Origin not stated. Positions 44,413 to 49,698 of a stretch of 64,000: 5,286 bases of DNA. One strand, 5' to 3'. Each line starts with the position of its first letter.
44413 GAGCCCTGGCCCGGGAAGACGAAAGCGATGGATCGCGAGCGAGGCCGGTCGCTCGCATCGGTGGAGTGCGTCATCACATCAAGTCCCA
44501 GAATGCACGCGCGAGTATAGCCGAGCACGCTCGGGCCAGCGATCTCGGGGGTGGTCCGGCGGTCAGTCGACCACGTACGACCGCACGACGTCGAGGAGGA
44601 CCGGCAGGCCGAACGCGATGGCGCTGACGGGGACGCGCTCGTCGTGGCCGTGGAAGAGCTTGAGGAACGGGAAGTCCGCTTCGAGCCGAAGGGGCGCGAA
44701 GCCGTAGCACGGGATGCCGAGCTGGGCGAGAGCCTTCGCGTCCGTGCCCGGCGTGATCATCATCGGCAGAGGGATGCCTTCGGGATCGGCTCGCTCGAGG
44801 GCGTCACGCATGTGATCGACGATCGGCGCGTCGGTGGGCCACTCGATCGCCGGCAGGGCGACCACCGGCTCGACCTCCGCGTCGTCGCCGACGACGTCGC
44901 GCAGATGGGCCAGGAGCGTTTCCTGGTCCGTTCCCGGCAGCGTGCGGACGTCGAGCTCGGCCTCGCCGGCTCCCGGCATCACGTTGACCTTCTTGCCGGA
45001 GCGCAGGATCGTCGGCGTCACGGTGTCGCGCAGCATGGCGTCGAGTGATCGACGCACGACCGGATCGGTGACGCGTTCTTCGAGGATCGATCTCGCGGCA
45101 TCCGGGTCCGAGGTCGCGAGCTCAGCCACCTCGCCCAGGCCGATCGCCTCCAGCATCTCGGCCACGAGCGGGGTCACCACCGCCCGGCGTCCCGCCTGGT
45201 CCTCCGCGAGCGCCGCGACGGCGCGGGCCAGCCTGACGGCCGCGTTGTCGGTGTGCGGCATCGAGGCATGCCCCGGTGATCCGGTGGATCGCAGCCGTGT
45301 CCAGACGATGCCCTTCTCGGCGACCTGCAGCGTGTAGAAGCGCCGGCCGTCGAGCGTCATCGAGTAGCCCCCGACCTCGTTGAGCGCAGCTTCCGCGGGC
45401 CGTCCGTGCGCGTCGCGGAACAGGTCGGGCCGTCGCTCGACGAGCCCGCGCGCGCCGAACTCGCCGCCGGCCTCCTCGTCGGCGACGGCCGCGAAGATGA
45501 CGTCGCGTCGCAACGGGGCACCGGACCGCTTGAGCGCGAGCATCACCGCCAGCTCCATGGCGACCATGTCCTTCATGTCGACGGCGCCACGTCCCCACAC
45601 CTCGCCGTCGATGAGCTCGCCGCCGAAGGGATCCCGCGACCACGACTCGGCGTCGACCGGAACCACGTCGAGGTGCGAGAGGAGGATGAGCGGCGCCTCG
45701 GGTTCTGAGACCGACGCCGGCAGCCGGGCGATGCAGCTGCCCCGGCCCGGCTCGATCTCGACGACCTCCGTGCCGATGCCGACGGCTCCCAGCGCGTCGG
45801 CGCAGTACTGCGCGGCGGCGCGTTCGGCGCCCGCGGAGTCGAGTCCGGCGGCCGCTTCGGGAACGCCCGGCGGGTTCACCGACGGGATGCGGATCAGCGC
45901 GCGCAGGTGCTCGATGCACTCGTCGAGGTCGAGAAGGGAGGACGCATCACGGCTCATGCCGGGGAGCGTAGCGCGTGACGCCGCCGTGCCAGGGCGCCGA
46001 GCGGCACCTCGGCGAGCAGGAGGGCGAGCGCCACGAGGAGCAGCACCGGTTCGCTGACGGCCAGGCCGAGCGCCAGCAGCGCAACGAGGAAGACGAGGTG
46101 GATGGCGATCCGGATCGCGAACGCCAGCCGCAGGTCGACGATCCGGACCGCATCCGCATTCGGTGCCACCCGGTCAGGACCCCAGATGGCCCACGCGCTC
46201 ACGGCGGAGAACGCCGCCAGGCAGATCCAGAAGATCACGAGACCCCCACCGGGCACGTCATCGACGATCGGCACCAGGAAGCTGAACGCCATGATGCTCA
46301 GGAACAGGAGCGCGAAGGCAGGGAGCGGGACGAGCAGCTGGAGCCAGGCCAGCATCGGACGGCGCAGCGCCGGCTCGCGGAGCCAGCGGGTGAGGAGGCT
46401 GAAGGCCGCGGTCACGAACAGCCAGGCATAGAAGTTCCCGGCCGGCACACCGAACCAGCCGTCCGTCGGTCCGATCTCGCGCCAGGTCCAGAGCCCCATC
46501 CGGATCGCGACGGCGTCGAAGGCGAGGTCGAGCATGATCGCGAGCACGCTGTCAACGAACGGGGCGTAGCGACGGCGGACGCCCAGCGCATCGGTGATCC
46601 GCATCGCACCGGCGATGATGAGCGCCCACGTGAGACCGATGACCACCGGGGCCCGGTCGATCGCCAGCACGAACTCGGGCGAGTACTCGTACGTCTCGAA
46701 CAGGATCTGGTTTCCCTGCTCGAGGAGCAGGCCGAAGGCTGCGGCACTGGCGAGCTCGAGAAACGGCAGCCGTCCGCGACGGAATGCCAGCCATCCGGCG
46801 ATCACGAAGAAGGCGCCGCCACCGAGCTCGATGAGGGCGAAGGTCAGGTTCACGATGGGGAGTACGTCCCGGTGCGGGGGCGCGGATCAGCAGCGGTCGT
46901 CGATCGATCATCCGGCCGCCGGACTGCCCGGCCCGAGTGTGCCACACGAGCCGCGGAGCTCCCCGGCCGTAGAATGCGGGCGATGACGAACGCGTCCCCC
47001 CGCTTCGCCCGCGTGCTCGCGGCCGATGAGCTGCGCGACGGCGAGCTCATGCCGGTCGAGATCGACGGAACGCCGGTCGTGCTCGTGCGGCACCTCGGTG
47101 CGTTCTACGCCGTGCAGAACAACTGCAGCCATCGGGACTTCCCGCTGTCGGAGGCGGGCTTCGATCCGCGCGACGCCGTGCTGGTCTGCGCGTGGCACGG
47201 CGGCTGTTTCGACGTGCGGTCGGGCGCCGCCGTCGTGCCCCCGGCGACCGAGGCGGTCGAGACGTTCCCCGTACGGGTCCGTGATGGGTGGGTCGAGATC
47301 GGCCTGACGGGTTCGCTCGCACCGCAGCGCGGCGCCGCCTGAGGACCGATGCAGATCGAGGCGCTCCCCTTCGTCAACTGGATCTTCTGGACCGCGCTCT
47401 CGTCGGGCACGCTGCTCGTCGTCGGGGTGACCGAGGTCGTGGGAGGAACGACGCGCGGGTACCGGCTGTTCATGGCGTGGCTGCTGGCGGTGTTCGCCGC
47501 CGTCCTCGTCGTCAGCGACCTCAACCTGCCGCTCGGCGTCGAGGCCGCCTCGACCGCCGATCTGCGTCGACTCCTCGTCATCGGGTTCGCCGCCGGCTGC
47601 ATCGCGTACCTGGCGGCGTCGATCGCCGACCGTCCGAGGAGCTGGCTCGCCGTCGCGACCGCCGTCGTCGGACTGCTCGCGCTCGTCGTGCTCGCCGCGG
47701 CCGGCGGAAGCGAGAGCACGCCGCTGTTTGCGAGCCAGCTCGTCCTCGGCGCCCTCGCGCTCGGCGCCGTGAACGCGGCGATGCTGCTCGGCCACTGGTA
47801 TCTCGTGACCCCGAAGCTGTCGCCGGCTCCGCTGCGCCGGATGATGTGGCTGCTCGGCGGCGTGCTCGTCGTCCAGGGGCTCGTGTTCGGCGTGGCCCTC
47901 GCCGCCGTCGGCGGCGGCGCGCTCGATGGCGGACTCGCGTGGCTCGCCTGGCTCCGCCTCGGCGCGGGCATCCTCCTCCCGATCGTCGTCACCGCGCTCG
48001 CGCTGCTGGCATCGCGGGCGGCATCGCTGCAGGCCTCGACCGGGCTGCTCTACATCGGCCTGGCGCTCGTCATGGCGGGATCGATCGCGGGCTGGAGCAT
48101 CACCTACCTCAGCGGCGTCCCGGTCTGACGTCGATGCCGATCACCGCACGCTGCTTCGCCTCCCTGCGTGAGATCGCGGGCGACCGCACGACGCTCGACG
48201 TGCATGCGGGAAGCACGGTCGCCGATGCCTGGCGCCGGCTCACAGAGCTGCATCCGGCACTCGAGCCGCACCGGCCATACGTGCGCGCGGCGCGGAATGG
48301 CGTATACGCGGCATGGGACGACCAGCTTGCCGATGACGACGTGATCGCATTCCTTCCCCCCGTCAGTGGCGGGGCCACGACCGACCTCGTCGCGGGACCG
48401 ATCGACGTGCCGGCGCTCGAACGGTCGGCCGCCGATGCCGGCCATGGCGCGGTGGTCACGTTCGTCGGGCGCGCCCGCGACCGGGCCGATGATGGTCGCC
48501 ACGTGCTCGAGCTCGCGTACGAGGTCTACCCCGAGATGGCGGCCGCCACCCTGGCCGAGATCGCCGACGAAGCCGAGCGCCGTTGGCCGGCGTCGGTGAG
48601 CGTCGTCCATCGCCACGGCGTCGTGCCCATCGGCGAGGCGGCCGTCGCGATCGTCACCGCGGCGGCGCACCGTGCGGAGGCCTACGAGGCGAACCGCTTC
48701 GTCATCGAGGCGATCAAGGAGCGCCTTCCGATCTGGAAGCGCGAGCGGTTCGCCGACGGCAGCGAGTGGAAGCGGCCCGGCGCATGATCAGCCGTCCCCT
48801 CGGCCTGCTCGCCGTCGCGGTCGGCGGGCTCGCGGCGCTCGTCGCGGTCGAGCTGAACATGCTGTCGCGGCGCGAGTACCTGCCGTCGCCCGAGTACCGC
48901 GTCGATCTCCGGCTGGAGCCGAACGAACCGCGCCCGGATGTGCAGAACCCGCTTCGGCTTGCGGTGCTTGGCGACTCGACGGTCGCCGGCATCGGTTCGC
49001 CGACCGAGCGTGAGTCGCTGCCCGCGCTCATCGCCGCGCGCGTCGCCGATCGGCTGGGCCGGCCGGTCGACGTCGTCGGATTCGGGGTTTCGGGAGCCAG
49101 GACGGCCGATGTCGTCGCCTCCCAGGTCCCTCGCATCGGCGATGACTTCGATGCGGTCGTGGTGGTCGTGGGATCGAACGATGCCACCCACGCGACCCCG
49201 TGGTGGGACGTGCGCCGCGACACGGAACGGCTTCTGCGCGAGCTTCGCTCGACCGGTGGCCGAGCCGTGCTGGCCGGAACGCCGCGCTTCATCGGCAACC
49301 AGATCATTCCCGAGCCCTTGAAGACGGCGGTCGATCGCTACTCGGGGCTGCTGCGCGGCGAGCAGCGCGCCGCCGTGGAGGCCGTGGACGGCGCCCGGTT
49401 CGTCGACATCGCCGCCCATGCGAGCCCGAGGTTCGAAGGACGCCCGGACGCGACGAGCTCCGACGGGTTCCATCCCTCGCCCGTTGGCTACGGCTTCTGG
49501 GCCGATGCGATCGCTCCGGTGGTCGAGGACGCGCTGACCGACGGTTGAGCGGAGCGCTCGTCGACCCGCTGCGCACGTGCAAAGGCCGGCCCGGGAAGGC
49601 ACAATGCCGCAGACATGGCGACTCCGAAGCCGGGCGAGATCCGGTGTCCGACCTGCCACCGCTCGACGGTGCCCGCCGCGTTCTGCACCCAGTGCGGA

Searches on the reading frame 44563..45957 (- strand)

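Call 32: search_protein_families(library=pfam, proteins=[window:44563-45957:-], max_evalue=0.0001)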
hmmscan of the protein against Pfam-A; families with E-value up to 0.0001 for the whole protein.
window:44563-45957:- (464 aa): 3 families
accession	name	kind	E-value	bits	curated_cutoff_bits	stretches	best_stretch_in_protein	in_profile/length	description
PF01546.33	Peptidase_M20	-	3.4e-29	102.7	24.6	1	92-459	2-205/206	Peptidase family M20/M25/M40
PF07687.19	M20_dimer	-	6e-14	52.3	21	1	212-360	1-103/107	Peptidase dimerisation domain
PF04389.22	Peptidase_M28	-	6e-08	33.1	21.3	1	76-177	3-81/193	Peptidase family M28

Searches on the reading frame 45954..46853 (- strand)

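Call 32: search_protein_families(library=pfam, proteins=[window:45954-46853:-], max_evalue=0.0001)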
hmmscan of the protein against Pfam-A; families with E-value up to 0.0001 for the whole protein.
window:45954-46853:- (299 aa): 1 family
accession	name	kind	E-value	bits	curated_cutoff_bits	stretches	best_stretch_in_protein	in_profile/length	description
PF04240.17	Caroten_synth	-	5.1e-13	49.9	25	1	49-194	48-197/209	Carotenoid biosynthesis protein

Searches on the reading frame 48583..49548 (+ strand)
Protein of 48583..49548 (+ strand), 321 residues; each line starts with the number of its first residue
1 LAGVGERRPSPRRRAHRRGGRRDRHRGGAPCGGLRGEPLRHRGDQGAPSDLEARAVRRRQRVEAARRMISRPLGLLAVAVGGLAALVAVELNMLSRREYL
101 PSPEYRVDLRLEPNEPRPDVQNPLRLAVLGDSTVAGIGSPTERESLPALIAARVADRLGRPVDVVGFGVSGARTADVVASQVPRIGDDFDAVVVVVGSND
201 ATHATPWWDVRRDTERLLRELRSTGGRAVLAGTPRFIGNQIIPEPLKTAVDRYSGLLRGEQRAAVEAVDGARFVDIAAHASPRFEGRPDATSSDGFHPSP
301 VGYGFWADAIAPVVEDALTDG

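Call 63: search_protein_families(library=pfam, proteins=[window:48583-49548:+], max_evalue=0.0001)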
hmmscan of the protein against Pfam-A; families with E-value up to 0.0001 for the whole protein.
window:48583-49548:+ (321 aa): 2 families
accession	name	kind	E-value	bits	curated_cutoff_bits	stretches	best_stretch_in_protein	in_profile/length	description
PF13472.12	Lipase_GDSL_2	-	1.7e-24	87.7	32.9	1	128-303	1-176/178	GDSL-like Lipase/Acylhydrolase family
PF00657.28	Lipase_GDSL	-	2.2e-18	67.6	23.6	1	127-310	2-208/208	GDSL-like Lipase/Acylhydrolase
